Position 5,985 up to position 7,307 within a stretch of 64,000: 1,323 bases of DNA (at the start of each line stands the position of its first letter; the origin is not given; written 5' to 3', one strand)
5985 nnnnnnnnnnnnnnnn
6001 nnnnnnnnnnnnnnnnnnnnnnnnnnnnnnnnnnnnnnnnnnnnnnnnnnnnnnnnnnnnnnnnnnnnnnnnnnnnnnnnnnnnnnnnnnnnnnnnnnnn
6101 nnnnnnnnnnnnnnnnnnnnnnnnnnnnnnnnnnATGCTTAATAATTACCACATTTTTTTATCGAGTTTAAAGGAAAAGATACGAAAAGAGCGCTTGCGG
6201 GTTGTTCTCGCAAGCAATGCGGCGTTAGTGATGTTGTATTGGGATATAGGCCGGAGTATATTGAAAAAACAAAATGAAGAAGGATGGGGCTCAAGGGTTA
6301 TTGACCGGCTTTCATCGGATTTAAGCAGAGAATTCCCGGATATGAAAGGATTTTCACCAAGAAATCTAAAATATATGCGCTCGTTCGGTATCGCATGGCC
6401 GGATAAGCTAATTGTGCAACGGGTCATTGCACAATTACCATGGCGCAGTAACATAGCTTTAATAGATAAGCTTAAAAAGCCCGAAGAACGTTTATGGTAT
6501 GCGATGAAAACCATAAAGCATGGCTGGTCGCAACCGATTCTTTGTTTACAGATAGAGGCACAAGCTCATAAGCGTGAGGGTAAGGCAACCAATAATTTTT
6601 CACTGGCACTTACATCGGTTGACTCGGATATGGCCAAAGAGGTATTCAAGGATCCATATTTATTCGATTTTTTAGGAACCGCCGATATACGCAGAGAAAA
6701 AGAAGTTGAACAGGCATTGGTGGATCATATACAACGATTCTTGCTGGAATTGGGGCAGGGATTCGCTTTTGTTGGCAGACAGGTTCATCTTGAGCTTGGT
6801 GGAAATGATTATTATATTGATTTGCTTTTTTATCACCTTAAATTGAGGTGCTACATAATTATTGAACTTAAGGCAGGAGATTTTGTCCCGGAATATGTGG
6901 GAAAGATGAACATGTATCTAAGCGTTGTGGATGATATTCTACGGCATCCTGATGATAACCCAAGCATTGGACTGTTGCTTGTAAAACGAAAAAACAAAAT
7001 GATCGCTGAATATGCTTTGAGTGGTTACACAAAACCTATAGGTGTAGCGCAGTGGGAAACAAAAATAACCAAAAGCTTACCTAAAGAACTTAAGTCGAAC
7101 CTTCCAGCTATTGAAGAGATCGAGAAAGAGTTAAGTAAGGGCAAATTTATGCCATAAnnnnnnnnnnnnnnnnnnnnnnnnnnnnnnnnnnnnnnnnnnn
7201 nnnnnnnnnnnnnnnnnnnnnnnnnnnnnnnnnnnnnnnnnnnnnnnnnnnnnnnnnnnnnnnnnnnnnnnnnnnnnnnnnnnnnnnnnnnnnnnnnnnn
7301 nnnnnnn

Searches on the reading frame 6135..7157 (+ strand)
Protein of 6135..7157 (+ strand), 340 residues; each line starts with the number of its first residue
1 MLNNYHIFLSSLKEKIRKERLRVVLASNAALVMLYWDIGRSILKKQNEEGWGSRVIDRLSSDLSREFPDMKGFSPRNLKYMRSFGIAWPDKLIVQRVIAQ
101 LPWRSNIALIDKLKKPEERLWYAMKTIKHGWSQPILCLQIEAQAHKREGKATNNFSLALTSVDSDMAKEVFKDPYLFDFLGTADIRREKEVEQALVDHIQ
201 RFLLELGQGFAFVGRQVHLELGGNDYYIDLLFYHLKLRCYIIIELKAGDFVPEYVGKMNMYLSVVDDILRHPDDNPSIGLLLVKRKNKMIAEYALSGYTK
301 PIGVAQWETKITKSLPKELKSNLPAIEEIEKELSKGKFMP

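Call 98: search_protein_families(library=pfam, proteins=[window:6135-7157:+], max_evalue=0.001)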
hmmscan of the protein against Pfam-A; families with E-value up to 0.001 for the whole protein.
window:6135-7157:+ (340 aa): 2 families
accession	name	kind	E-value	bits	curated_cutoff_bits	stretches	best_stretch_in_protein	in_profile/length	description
PF06250.17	YhcG_C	-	4.5e-65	218.7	32.5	1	168-324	1-157/157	YhcG PDDEXK nuclease domain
PF17761.7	DUF1016_N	-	1.3e-40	139.1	32.8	1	12-147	2-137/137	DUF1016 N-terminal domain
